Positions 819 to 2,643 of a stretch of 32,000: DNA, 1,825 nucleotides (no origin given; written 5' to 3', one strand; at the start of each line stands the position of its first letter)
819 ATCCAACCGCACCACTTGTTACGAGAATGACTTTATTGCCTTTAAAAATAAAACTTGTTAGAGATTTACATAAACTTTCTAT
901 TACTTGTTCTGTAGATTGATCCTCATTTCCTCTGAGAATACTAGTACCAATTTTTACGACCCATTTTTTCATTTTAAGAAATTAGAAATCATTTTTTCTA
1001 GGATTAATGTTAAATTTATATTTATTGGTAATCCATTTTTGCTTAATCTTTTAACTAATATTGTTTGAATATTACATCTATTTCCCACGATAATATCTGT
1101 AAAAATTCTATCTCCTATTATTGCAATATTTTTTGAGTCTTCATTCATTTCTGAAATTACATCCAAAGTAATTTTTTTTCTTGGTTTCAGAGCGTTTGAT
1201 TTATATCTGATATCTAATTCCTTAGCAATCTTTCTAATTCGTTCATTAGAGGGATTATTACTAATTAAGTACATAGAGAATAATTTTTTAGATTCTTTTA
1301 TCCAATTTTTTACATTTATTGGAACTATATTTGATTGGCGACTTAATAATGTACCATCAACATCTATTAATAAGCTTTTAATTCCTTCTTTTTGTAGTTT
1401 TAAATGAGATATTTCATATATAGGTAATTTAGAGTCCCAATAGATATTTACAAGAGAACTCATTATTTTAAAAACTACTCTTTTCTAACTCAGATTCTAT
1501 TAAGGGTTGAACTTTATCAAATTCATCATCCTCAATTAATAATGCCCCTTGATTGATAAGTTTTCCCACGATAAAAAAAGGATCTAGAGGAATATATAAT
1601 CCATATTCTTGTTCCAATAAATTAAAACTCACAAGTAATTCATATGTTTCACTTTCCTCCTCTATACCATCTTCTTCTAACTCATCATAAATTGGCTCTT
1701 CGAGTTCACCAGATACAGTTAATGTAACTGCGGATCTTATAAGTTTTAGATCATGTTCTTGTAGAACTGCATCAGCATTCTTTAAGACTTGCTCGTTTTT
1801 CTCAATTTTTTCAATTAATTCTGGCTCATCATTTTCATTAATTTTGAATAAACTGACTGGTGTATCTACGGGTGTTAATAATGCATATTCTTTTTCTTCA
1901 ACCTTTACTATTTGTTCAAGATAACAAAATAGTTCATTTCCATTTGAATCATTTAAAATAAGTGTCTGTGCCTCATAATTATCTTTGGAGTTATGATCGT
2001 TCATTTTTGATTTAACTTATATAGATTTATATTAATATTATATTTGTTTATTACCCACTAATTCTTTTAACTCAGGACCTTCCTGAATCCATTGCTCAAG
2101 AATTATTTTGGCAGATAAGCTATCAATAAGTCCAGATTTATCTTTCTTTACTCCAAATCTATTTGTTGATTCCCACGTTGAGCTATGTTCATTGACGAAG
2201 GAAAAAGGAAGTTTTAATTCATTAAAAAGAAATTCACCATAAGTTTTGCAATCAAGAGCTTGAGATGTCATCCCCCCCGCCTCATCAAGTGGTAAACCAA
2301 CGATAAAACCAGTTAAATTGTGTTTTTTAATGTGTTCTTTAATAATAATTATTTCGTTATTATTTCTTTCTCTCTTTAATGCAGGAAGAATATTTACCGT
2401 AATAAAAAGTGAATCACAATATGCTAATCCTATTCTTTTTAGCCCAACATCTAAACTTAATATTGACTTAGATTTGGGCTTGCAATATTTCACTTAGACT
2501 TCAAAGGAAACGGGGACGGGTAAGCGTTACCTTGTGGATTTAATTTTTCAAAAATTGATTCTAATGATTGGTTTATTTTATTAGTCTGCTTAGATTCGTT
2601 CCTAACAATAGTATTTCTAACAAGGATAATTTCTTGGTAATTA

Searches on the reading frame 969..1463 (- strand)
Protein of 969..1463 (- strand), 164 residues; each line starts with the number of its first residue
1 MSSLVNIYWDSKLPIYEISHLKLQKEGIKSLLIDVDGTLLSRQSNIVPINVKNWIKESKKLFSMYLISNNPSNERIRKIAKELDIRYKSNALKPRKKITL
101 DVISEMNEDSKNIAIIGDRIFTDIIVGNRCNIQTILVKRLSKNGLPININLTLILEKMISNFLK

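Call 44: search_protein_families(library=pfam, proteins=[window:969-1463:-], max_evalue=0.0001)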
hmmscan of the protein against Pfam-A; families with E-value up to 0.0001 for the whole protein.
window:969-1463:- (164 aa): 3 families
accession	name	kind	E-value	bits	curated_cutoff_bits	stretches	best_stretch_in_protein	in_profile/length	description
PF09419.16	PGP_phosphatase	-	6e-09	36.2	20.4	1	22-133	35-159/168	Mitochondrial PGP phosphatase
PF13242.12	Hydrolase_like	-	2.1e-08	34.4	22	1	93-138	4-49/75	HAD-hyrolase-like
PF00702.32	Hydrolase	-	7.6e-06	26.9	26.4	1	10-129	62-189/191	haloacid dehalogenase-like hydrolase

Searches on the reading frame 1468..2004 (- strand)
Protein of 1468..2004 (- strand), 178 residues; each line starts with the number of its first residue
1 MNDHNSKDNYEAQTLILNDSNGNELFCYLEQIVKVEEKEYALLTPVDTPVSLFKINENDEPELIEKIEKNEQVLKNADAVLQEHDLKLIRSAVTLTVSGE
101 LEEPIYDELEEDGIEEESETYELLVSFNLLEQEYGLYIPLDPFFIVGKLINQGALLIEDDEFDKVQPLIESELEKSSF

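Call 44: search_protein_families(library=pfam, proteins=[window:1468-2004:-], max_evalue=0.0001)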
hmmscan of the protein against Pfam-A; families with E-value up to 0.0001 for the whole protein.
window:1468-2004:- (178 aa): 2 families
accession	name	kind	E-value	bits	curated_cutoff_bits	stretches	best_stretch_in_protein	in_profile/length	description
PF12527.13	DUF3727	-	5.9e-28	97.4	23.8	1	85-175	1-96/97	Protein of unknown function (DUF3727)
PF06949.16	DUF1292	-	1.6e-05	26.1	24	1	21-72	2-62/75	Protein of unknown function (DUF1292)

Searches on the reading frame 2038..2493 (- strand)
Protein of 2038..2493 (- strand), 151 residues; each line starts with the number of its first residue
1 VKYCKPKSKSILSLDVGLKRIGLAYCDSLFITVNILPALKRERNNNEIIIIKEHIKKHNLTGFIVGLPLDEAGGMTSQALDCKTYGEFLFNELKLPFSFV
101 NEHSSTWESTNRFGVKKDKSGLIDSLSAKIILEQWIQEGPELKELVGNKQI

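Call 44: search_protein_families(library=pfam, proteins=[window:2038-2493:-], max_evalue=0.0001)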
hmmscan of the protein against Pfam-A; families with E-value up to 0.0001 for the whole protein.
window:2038-2493:- (151 aa): 1 family
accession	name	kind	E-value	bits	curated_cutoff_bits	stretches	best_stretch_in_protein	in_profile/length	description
PF03652.20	RuvX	-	7.3e-27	94.8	29.2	1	10-137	2-133/134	Holliday junction resolvase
